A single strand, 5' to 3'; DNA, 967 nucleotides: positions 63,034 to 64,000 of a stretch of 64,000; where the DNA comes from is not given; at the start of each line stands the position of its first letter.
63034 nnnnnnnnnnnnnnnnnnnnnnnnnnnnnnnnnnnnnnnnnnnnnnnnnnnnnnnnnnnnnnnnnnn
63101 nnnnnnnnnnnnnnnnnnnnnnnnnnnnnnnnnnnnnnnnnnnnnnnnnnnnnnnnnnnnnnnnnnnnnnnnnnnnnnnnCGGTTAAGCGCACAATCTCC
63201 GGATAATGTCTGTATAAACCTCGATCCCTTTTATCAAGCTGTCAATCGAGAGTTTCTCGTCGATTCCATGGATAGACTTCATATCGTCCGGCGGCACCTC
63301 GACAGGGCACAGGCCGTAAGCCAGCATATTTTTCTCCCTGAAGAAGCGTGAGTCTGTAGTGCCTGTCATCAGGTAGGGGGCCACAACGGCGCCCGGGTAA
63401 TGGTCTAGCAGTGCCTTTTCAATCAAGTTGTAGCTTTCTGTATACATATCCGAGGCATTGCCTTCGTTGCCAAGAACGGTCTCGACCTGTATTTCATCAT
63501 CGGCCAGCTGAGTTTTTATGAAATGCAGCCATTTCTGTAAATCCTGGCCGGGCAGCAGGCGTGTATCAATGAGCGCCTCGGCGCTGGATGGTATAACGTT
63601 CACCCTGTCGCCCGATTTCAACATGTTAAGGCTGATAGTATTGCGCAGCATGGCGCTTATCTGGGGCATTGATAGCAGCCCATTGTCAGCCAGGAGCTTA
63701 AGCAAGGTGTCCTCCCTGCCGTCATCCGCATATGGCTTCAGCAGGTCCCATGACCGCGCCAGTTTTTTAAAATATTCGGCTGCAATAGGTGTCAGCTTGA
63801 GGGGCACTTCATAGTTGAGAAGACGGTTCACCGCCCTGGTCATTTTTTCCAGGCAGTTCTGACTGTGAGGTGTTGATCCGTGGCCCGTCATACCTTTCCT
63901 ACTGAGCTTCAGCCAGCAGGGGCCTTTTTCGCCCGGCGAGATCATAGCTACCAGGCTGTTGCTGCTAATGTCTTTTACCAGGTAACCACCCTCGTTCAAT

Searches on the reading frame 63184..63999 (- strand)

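Call 40: search_protein_families(library=pfam, proteins=[window:63184-63999:-], max_evalue=0.0001)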
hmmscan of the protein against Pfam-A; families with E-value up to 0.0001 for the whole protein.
window:63184-63999:- (271 aa): 2 families
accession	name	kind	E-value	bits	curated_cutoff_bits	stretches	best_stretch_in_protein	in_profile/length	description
PF07687.19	M20_dimer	-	1.4e-11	44.7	21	1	23-168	2-102/107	Peptidase dimerisation domain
PF01546.33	Peptidase_M20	-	7e-06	26.5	24.6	1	127-267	112-205/206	Peptidase family M20/M25/M40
